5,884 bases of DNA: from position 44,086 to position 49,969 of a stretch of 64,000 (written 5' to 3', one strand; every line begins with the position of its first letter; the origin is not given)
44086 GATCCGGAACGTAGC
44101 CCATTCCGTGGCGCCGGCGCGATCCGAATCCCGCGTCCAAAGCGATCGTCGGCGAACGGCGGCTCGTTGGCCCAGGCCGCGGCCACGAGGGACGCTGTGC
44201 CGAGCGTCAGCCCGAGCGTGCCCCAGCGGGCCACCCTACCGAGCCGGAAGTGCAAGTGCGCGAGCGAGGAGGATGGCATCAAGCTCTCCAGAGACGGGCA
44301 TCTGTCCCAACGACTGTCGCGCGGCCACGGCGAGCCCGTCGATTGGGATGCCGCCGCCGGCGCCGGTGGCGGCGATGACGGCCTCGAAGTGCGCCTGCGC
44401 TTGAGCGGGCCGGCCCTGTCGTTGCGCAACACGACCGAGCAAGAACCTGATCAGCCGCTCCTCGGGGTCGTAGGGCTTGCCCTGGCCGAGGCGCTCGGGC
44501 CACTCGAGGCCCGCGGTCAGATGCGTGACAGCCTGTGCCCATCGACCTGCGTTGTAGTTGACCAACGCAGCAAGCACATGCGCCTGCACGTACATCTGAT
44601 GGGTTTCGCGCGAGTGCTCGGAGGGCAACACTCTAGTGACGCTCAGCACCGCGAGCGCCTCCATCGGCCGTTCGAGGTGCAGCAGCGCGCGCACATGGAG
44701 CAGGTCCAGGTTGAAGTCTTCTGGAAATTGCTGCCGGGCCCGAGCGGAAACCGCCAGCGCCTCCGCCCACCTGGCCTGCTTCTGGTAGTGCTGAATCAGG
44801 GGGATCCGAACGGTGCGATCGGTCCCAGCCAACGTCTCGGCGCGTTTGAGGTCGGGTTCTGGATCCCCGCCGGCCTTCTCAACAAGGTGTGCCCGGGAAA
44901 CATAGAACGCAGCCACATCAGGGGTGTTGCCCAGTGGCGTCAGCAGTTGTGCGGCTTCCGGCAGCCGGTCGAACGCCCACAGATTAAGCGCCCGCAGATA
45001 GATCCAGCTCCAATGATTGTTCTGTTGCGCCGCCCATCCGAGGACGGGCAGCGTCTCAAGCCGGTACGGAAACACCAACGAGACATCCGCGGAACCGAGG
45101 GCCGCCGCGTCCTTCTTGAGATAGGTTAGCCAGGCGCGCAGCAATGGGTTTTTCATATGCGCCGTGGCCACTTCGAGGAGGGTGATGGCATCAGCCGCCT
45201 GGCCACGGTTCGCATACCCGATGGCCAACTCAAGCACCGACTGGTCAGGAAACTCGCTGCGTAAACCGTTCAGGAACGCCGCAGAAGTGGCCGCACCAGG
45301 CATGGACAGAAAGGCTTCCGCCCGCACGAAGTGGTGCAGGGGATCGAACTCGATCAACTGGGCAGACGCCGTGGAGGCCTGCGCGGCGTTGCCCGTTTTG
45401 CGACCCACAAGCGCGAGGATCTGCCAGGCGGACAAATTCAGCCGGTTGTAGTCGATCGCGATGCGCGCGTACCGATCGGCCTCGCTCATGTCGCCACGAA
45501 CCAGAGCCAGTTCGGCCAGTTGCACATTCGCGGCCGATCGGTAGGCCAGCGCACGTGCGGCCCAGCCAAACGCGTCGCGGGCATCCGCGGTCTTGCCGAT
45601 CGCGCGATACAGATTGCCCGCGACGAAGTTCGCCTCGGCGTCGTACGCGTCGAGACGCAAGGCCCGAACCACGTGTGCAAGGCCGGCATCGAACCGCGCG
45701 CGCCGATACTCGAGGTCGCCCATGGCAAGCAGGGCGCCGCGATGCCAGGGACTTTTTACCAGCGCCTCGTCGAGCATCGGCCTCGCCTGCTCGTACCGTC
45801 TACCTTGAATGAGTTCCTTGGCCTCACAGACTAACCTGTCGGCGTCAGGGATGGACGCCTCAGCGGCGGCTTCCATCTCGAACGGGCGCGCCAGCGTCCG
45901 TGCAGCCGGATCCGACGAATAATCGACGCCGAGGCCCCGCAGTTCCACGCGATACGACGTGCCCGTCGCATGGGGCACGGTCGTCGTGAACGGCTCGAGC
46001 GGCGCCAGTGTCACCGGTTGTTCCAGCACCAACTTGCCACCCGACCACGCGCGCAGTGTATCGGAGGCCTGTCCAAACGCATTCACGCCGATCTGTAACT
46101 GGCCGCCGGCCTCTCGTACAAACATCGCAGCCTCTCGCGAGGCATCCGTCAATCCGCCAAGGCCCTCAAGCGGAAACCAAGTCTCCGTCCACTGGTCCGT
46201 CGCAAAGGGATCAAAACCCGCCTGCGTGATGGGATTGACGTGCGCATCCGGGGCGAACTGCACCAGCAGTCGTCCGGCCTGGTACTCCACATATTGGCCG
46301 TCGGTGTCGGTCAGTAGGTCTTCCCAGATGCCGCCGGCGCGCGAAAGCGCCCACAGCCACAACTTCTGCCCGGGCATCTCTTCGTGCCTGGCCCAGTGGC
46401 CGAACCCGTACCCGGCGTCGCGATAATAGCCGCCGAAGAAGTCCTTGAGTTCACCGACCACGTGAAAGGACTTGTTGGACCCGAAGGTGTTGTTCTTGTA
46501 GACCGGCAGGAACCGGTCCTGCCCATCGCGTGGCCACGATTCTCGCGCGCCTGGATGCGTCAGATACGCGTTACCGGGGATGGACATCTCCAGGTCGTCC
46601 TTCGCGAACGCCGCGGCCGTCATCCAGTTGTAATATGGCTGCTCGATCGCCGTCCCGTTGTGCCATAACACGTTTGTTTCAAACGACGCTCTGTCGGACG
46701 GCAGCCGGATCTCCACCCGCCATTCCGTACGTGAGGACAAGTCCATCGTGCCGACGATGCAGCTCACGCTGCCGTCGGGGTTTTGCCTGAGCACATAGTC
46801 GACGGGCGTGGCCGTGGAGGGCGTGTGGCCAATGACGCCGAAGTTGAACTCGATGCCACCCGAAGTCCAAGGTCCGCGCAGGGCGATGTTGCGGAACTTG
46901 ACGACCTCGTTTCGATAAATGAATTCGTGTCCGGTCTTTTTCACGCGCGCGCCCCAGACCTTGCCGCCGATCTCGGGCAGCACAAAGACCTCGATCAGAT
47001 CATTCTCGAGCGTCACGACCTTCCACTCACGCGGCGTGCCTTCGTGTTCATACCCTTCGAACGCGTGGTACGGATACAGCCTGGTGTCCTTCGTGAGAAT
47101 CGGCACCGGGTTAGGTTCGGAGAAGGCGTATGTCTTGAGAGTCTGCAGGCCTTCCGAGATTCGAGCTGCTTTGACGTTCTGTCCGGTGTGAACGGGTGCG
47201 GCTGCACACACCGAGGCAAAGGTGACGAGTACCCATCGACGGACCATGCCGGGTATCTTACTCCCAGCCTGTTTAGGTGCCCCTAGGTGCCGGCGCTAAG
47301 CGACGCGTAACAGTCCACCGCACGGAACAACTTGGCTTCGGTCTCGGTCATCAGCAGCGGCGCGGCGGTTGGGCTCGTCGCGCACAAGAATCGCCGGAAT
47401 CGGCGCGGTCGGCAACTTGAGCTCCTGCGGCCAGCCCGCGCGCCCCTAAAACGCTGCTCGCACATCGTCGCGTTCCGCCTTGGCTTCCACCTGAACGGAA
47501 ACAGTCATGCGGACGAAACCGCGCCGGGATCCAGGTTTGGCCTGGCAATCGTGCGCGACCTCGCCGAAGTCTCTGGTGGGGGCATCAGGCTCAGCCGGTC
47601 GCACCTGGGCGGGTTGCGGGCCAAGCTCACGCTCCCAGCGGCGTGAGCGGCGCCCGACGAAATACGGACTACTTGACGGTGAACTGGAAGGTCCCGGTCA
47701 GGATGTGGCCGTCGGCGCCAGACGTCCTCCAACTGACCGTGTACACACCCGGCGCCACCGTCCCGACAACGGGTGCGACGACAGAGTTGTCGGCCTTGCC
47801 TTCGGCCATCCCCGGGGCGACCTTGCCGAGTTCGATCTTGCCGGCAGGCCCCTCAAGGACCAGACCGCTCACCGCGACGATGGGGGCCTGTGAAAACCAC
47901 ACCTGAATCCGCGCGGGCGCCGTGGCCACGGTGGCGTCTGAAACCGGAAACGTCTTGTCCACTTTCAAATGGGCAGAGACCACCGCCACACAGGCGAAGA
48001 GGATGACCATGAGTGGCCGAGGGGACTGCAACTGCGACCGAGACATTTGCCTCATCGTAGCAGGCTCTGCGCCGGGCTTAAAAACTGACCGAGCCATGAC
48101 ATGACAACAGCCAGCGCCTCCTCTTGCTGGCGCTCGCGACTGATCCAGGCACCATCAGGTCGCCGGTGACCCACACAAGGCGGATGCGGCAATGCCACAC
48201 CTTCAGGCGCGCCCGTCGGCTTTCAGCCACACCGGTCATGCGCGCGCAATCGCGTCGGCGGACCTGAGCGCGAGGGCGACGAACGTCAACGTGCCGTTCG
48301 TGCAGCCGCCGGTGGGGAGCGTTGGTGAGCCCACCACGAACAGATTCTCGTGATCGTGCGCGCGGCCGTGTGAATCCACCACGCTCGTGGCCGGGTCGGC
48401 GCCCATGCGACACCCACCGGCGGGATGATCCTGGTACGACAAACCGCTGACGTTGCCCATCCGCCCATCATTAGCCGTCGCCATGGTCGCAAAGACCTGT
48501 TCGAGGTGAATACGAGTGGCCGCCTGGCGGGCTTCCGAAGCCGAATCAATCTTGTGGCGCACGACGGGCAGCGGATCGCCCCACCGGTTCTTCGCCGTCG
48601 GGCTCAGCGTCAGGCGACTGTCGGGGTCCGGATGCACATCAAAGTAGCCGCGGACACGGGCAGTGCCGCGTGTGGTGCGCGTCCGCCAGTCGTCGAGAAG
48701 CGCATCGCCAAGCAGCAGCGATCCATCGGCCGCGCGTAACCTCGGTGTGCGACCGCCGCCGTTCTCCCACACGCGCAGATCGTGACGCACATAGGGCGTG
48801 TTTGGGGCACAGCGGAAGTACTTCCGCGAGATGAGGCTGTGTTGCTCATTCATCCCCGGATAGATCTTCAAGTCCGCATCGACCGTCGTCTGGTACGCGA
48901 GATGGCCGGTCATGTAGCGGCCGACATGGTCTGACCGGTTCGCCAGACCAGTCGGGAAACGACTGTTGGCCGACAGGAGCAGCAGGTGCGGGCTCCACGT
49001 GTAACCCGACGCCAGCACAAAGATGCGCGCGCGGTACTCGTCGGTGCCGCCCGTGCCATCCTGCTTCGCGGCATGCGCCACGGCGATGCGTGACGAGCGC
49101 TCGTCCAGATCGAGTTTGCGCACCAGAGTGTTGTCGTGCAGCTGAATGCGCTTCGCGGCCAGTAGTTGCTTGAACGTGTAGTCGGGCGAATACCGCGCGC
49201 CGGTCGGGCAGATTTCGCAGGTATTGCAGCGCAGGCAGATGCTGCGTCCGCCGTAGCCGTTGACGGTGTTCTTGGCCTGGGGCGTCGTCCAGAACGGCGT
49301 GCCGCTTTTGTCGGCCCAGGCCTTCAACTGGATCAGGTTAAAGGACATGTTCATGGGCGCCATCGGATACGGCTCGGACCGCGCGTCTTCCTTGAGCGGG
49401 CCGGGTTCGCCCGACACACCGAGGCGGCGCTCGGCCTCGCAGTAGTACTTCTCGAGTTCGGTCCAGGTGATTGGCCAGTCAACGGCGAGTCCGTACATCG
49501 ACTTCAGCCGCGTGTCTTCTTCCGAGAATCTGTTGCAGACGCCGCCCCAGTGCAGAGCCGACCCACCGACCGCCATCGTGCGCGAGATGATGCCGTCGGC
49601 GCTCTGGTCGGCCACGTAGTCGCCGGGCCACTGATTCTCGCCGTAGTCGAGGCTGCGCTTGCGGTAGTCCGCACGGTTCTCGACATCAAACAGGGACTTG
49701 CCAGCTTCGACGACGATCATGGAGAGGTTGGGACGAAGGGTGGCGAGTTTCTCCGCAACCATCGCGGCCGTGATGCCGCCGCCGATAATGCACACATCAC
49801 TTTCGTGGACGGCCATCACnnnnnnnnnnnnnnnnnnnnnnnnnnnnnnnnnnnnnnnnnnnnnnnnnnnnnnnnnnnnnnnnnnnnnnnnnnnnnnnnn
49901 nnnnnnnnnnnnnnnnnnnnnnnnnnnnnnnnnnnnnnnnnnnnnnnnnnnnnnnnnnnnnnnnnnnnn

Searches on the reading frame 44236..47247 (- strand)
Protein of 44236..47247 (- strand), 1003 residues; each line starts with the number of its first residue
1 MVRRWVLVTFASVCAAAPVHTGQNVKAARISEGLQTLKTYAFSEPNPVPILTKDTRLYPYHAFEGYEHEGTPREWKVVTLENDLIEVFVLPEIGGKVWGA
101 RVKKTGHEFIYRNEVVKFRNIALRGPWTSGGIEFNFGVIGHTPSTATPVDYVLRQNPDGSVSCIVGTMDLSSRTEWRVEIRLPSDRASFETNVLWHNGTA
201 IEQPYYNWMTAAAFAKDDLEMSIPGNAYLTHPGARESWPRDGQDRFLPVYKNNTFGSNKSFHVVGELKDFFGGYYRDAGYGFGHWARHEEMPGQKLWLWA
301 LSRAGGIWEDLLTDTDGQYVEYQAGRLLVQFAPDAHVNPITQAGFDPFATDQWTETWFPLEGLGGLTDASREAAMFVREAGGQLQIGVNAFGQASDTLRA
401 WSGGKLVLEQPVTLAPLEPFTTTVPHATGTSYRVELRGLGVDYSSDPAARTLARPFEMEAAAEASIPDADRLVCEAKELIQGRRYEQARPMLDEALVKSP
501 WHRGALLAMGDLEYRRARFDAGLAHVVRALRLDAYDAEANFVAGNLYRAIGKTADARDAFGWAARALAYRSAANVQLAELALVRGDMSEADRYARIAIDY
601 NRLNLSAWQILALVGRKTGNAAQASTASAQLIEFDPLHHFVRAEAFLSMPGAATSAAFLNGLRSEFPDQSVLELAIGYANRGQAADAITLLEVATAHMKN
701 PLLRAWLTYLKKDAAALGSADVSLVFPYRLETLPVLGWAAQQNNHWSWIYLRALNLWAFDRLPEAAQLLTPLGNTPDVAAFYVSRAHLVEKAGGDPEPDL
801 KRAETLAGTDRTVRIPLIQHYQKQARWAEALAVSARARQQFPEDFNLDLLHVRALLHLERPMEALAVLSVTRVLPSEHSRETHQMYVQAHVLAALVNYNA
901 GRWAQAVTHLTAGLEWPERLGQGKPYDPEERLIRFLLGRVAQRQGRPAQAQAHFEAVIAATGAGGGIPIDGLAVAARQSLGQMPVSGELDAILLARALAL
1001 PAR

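Call 42: search_protein_families(library=pfam, proteins=[window:44236-47247:-], max_evalue=0.00001)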
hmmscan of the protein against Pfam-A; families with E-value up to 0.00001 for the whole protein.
window:44236-47247:- (1003 aa): 3 families
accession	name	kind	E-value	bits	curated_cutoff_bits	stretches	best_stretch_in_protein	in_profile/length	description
PF17128.10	DUF5107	-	7.9e-118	393.4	24.4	1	56-359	5-309/310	Domain of unknown function (DUF5107)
PF14559.12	TPR_19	-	1.5e-07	32.1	25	0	824-869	4-49/68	Tetratricopeptide repeat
PF13432.12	TPR_16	-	2.5e-07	31.5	32.7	0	936-961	2-27/65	Tetratricopeptide repeat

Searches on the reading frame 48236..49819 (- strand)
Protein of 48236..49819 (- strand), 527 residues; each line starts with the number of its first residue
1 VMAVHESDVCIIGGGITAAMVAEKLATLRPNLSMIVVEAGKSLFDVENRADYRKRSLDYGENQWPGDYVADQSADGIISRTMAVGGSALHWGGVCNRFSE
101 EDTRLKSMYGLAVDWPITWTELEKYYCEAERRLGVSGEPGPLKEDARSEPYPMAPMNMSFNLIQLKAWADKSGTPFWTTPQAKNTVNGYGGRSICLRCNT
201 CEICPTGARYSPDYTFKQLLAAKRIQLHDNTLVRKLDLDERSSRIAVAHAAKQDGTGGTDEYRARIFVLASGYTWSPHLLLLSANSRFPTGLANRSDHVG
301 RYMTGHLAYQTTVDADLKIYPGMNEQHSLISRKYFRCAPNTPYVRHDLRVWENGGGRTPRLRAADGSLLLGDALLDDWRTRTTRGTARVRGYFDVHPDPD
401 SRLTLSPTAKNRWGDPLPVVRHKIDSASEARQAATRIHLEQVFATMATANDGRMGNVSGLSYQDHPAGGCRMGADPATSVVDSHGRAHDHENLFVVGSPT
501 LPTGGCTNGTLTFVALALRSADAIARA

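Call 42: search_protein_families(library=pfam, proteins=[window:48236-49819:-], max_evalue=0.00001)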
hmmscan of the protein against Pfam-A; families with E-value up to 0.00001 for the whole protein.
window:48236-49819:- (527 aa): 2 families
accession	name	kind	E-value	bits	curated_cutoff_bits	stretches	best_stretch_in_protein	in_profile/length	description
PF05199.19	GMC_oxred_C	-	1.1e-17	65.3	24.6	1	397-517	1-139/139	GMC oxidoreductase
PF00732.25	GMC_oxred_N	-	3.9e-06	27.3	23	0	193-306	112-216/218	GMC oxidoreductase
